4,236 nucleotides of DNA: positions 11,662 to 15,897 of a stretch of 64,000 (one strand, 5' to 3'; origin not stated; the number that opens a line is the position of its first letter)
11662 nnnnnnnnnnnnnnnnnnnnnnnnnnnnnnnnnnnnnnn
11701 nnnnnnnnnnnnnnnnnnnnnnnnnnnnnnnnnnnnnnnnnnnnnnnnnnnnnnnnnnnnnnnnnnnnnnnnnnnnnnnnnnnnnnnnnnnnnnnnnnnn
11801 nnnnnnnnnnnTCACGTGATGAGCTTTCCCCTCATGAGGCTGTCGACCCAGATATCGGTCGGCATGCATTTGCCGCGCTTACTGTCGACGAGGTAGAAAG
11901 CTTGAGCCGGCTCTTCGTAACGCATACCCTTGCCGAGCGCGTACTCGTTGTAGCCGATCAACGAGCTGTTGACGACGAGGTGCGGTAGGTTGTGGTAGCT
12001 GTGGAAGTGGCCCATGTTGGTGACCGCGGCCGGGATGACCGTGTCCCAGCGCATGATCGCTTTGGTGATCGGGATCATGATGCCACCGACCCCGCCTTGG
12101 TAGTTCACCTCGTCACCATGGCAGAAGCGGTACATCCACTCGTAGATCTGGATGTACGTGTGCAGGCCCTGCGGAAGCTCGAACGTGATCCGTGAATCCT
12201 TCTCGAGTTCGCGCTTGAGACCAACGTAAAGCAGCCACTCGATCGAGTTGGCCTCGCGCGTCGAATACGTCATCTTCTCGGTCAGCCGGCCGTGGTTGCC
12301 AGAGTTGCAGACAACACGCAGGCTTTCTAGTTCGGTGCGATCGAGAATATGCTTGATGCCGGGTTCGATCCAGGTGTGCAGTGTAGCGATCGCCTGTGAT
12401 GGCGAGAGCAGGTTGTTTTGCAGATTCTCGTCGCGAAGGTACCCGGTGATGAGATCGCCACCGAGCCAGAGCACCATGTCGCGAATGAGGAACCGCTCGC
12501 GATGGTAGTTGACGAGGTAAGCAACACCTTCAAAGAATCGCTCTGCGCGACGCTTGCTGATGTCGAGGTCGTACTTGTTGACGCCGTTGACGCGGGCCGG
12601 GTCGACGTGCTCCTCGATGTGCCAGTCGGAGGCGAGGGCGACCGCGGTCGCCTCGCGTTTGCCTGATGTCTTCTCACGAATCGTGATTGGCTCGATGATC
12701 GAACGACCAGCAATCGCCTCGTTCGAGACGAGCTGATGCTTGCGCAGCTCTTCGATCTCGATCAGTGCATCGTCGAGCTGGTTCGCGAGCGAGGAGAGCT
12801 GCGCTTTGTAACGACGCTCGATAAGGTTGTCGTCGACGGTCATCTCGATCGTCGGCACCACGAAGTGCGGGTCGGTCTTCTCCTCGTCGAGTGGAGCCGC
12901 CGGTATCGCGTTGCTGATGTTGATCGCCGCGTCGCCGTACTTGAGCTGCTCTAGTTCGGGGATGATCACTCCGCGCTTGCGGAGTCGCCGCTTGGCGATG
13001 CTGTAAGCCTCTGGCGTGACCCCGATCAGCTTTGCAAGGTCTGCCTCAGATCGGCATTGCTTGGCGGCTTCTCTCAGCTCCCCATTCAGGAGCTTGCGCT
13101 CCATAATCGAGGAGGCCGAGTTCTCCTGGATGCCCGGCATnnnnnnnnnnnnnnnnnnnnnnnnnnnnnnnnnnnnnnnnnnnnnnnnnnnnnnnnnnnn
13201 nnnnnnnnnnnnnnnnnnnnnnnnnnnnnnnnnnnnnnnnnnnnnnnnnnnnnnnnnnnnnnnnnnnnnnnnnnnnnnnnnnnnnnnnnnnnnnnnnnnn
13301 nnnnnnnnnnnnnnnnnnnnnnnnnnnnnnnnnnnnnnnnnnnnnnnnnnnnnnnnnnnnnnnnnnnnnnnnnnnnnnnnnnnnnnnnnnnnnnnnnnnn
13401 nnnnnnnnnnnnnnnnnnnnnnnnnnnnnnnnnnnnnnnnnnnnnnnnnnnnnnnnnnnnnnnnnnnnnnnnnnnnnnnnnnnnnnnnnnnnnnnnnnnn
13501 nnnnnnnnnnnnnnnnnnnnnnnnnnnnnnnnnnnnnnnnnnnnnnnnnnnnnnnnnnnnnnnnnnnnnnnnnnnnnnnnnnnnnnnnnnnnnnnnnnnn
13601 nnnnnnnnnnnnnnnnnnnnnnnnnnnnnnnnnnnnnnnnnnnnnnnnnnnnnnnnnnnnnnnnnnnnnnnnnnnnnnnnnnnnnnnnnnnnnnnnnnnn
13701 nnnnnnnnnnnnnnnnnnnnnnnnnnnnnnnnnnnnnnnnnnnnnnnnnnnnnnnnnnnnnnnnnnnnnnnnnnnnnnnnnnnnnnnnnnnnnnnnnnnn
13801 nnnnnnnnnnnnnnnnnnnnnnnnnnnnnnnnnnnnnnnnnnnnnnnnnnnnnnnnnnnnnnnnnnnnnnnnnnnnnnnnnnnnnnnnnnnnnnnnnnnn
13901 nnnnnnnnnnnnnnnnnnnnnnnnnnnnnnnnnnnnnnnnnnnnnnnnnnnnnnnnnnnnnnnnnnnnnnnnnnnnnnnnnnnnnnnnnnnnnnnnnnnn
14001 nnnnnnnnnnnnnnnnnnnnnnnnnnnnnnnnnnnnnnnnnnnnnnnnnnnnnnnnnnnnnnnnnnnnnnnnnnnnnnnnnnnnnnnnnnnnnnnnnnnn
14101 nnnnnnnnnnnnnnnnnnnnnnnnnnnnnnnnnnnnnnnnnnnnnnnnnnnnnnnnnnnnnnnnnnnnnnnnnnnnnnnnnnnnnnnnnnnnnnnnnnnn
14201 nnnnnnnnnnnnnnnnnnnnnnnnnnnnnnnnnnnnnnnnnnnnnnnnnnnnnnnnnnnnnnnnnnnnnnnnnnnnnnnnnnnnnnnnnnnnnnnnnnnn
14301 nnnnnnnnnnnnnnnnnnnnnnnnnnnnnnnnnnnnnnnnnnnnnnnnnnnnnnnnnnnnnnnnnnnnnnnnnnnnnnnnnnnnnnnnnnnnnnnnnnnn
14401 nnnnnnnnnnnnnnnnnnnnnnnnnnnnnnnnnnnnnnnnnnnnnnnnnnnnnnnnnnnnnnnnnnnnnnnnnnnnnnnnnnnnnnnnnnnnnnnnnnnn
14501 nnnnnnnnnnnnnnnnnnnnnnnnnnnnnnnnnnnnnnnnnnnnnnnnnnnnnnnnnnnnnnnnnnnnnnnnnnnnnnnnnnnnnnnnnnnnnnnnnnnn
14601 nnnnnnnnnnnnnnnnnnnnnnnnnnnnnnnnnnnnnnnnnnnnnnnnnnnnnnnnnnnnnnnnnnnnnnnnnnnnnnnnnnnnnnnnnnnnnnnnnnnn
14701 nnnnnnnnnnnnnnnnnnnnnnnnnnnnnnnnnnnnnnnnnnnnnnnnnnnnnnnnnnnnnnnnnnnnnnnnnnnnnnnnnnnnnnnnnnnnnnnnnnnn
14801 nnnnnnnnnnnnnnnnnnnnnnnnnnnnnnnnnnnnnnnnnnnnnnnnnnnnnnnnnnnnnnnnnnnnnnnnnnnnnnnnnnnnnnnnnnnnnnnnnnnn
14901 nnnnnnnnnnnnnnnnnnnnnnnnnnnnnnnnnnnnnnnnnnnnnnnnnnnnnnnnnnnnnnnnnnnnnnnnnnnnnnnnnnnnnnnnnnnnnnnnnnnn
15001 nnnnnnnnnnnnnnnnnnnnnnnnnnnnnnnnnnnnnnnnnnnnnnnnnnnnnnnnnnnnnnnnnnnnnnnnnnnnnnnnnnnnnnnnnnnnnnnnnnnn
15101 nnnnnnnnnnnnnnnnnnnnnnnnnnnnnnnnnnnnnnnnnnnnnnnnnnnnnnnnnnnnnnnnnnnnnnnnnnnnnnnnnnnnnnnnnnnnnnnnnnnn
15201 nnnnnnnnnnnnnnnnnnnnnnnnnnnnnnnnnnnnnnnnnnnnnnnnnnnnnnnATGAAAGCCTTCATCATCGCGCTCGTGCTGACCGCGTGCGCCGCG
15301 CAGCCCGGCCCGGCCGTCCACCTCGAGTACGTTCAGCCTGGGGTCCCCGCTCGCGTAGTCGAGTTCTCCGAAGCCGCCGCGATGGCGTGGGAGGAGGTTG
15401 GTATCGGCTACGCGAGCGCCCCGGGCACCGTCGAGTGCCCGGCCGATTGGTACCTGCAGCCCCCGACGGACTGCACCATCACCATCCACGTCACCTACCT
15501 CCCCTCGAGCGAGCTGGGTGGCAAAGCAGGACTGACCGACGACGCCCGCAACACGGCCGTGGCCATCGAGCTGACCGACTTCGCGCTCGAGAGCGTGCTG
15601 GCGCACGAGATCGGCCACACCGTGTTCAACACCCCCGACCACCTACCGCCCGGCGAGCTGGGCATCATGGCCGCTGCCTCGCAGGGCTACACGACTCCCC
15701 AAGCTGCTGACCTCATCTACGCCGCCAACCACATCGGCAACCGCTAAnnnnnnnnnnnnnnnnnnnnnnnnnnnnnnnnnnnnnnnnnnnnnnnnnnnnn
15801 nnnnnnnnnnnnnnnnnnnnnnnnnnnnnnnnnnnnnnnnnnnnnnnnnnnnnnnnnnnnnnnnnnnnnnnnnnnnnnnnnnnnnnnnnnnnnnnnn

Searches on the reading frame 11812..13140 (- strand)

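Call 6: search_protein_families(library=pfam, proteins=[window:11812-13140:-], max_evalue=0.001)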
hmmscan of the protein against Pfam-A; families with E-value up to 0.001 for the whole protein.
window:11812-13140:- (442 aa): 0 families

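Call 50: search_protein_families(library=pfam, proteins=[window:11812-13140:-], max_evalue=0.01)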
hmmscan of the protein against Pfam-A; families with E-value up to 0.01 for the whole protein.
window:11812-13140:- (442 aa): 1 family
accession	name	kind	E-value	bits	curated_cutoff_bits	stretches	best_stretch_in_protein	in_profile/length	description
PF13545.12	HTH_Crp_2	-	0.0091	16.4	27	0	32-60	25-53/70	Crp-like helix-turn-helix domain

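Call 90: search_protein_families(library=phrogs, proteins=[window:11812-13140:-], max_evalue=0.01)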
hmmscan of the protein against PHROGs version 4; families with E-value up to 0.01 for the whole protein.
window:11812-13140:- (442 aa): 1 family
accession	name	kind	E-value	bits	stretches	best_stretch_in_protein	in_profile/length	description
phrog_284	-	DNA, RNA and nucleotide metabolism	1.5e-37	130.4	1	119-433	85-395/398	exonuclease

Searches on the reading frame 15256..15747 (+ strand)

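Call 50: search_protein_families(library=pfam, proteins=[window:15256-15747:+], max_evalue=0.01)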
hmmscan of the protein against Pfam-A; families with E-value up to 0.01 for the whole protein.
window:15256-15747:+ (163 aa): 1 family
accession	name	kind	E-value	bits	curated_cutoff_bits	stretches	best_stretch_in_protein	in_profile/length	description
PF00413.30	Peptidase_M10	-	0.0071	16.7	24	1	79-122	76-119/159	Matrixin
